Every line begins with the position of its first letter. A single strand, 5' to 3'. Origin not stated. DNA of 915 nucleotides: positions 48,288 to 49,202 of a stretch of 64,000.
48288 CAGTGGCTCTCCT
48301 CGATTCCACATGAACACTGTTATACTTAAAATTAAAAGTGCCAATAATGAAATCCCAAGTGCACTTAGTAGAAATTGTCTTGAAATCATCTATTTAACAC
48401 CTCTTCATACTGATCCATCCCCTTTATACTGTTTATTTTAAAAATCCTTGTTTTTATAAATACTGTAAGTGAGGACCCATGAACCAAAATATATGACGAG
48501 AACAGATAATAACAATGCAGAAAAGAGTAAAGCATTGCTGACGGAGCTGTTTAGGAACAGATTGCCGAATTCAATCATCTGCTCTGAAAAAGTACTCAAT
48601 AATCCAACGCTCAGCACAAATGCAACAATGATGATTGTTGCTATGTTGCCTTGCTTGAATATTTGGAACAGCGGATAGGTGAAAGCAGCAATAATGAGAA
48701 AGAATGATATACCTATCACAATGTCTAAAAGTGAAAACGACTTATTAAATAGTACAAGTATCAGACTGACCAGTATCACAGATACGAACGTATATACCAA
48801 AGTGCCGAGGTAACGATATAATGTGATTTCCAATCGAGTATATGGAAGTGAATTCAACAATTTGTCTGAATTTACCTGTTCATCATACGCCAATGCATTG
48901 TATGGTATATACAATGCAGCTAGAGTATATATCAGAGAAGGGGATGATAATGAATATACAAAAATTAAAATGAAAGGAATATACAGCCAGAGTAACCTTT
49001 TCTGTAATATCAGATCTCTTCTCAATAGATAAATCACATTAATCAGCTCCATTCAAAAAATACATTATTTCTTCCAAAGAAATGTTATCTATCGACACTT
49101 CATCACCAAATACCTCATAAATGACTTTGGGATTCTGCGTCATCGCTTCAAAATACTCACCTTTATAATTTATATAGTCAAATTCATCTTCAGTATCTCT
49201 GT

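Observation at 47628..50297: Island cargo: GntR(YtrA)-ABC ATPase-permease operon followed by a membrane-anchored LURP-one-like protein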

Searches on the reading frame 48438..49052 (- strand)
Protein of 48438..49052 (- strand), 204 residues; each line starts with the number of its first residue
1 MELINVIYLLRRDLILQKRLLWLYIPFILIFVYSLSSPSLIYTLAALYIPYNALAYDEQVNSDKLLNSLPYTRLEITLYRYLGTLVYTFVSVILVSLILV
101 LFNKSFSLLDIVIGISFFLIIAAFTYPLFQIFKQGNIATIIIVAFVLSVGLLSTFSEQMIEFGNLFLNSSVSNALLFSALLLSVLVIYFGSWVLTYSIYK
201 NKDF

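Call 5: search_protein_families(library=pfam, proteins=[window:48438-49052:-], max_evalue=1)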
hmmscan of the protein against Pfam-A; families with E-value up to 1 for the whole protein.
window:48438-49052:- (204 aa): 1 family
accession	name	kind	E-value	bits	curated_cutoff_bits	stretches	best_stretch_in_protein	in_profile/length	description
PF13346.12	ABC2_membrane_5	-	4.2e-28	98.7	25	1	9-200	2-205/205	ABC-2 family transporter protein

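Call 7: search_protein_families(library=ncbifam, proteins=[window:48438-49052:-], max_evalue=1)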
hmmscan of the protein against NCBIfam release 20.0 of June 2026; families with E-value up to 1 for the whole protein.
window:48438-49052:- (204 aa): 0 families

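Call 36: find_homologous_proteins(query=window:48438-49037:-, max_evalue=0.00001)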
Query window:48438-49037:- (199 aa): 17 proteins with E <= 0.00001 among 792 candidates.
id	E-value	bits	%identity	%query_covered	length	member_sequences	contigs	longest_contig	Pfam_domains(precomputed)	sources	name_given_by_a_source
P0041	2.1e-111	388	99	100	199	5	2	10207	PF13346.13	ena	-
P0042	2.1e-87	310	77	100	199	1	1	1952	PF13346.13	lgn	-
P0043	4.2e-87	309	77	100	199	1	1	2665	PF13346.13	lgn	-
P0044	7.8e-87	308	77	100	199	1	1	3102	PF13346.13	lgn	-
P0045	2.0e-86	307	77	100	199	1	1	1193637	PF13346.13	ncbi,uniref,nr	ncbi:ABC-2 transporter permease [Salinicoccus sp. YB14-2]|uniref:ABC-2 transporter permease n=1 Tax=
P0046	2.9e-86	306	76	100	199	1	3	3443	PF13346.13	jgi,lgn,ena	-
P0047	2.2e-85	304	75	100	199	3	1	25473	PF13346.13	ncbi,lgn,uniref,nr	ncbi:ABC-2 transporter permease [Lacicoccus qingdaonensis]|uniref:ABC-2 type transport system permea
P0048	1.1e-84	301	75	100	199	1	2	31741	PF13346.13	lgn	-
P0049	2.8e-84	300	75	100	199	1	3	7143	PF13346.13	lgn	-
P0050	8.3e-84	298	75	100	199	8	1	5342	PF13346.13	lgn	-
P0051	1.0e-80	288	75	100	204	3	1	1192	PF13346.13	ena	-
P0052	8.2e-64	233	64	100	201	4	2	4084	PF13346.13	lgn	-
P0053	1.4e-63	232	62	100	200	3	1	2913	PF13346.13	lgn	-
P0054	9.1e-56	207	56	100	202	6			PF13346.13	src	-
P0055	6.4e-55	204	71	76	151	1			PF13346.13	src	-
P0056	2.2e-39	154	44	100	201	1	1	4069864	PF13346.13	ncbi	ncbi:ABC-2 transporter permease [Halobacillus faecis]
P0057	1.3e-35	141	42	100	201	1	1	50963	PF13346.13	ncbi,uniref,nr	ncbi:ABC-2 transporter permease [Salibacterium salarium]|uniref:ABC-2 transporter permease n=1 Tax=S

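Call 37: find_encoding_contigs(protein=P0047, flank=6000, max_places=3)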
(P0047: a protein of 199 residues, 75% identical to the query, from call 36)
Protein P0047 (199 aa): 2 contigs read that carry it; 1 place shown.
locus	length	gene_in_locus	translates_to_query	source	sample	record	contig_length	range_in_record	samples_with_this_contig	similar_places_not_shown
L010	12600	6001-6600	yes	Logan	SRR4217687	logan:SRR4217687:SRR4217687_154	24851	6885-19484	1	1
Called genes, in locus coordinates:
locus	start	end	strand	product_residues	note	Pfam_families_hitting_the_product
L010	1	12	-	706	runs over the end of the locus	PF13089:PP_kinase_N, PF02503:PP_kinase, PF17941:PP_kinase_C_1, PF13091:PLDc_2 (weak), PF13090:PP_kinase_C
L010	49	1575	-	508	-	PF02541:Ppx-GppA, PF21447:Ppx-GppA_III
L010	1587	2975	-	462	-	PF00206:Lyase_1, PF10415:FumaraseC_C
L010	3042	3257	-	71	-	-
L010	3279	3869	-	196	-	-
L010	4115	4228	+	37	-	-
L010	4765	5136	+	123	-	PF00392:GntR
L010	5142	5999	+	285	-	PF13175:AAA_15 (faint), PF00005:ABC_tran, PF13304:AAA_21 (weak)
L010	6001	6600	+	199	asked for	PF13346:ABC2_membrane_5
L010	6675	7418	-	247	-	PF00881:Nitroreductase, PF28600:Nitroreductase_C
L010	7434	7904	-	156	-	PF00588:SpoU_methylase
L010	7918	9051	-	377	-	PF08331:QueG_DUF1730, PF13187:Fer4_9 (faint), PF13484:Fer4_16, PF13646:HEAT_2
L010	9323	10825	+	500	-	PF00931:NB-ARC (faint), PF02463:SMC_N (faint), PF13555:AAA_29 (faint), PF25199:nSTAND_NTPase5 (faint), PF00005:ABC_tran (weak), PF12848:ABC_tran_Xtn (weak), PF00005:ABC_tran, PF03266:NTPase_1 (weak), +8 more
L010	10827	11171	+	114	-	PF04343:DUF488, PF22751:DUF488-N3a, PF22752:DUF488-N3i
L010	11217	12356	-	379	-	PF02595:Gly_kinase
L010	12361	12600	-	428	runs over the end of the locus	PF00291:PALP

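Call 38: find_encoding_contigs(protein=P0045, flank=6000, max_places=3)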
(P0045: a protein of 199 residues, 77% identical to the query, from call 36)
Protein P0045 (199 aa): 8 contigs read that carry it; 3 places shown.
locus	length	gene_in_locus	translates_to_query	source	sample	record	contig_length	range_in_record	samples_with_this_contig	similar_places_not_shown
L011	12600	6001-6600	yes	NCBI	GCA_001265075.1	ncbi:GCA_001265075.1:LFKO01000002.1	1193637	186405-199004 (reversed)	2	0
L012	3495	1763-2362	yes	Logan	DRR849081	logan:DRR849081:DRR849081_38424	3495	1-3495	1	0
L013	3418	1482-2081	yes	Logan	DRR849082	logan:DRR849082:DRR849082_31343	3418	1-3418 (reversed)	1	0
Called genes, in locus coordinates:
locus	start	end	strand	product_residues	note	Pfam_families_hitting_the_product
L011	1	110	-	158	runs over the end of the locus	PF13420:Acetyltransf_4 (weak), PF00583:Acetyltransf_1, PF13673:Acetyltransf_10, PF13508:Acetyltransf_7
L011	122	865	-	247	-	-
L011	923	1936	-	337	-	PF02016:Peptidase_S66, PF17676:Peptidase_S66C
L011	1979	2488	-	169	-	PF13302:Acetyltransf_3, PF00583:Acetyltransf_1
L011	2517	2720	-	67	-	-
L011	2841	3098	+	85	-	-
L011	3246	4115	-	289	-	PF00165:HTH_AraC (weak), PF12833:HTH_18, PF06445:GyrI-like, PF14526:Cass2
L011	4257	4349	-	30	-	-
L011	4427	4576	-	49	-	-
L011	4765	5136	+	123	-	PF00392:GntR, PF13730:HTH_36 (faint)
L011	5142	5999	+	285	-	PF13175:AAA_15 (faint), PF00005:ABC_tran, PF13304:AAA_21 (weak)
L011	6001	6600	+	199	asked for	PF13346:ABC2_membrane_5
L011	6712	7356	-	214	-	-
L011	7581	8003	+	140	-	PF00582:Usp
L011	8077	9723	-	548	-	PF02776:TPP_enzyme_N, PF00205:TPP_enzyme_M, PF02775:TPP_enzyme_C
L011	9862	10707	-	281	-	PF04909:Amidohydro_2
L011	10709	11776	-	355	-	PF02275:CBAH (weak), PF03417:AAT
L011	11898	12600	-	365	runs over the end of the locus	PF00465:Fe-ADH, PF13685:Fe-ADH_2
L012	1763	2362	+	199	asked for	PF13346:ABC2_membrane_5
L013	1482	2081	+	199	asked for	PF13346:ABC2_membrane_5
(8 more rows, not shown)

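Call 77: search_protein_families(library=padloc, proteins=[window:48438-49037:-], max_evalue=0.01)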
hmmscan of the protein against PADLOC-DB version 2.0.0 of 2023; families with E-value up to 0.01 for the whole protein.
window:48438-49037:- (199 aa): 0 families

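Call 79: search_protein_families(library=ncbifam, proteins=[L010:4765-5136:+, L010:5142-5999:+, L010:6001-6600:+, L011:4765-5136:+, L011:5142-5999:+, L011:6001-6600:+], max_evalue=1e-30)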
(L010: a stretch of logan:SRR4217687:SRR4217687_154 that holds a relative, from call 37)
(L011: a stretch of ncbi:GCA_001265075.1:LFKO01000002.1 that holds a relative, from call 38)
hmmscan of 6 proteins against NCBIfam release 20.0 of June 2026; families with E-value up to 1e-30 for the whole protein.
L010:4765-5136:+ (123 aa): 1 family
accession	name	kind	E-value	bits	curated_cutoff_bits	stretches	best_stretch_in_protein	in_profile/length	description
NF047563.1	modulin_PmtR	equivalog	3.7e-41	140.1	200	1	1-123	1-123/125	PSM export ABC transporter transcriptional regulator PmtR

L010:5142-5999:+ (285 aa): 5 families
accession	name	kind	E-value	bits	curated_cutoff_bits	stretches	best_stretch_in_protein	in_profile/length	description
NF047565.1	PSM_export_PmtA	equivalog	2.3e-100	335.5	350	1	4-281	2-279/282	phenol-soluble modulin export ABC transporter ATP-binding protein PmtA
TIGR01188.1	drrA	subfamily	4.5e-42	144.4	312.45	1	18-230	8-214/302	daunorubicin resistance ABC transporter, ATP-binding protein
TIGR03522.1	GldA_ABC_ATP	equivalog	7.5e-40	137.3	402.6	1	7-245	5-250/301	gliding motility-associated ABC transporter ATP-binding subunit GldA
TIGR03740.1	galliderm_ABC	subfamily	1.9e-36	125.9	309.75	1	6-219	2-213/223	lantibiotic protection ABC transporter ATP-binding subunit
NF033858.1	ABC2_perm_RbbA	equivalog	6.9e-36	123.5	1050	1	3-220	265-487/909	ribosome-associated ATPase/putative transporter RbbA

L010:6001-6600:+ (199 aa): 0 families

L011:4765-5136:+ (123 aa): 1 family
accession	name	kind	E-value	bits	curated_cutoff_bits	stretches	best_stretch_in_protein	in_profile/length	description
NF047563.1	modulin_PmtR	equivalog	2e-41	140.9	200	1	1-123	1-123/125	PSM export ABC transporter transcriptional regulator PmtR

L011:5142-5999:+ (285 aa): 5 families
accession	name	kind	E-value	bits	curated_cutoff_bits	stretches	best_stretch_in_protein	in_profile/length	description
NF047565.1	PSM_export_PmtA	equivalog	1.6e-100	336.1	350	1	4-281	2-279/282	phenol-soluble modulin export ABC transporter ATP-binding protein PmtA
TIGR01188.1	drrA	subfamily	4e-42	144.5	312.45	1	19-240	9-231/302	daunorubicin resistance ABC transporter, ATP-binding protein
TIGR03522.1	GldA_ABC_ATP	equivalog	2.1e-40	139.1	402.6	1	5-247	3-252/301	gliding motility-associated ABC transporter ATP-binding subunit GldA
NF033858.1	ABC2_perm_RbbA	equivalog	1e-36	126.3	1050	1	3-231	265-498/909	ribosome-associated ATPase/putative transporter RbbA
TIGR03740.1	galliderm_ABC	subfamily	1.2e-35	123.2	309.75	1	6-219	2-213/223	lantibiotic protection ABC transporter ATP-binding subunit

L011:6001-6600:+ (199 aa): 0 families
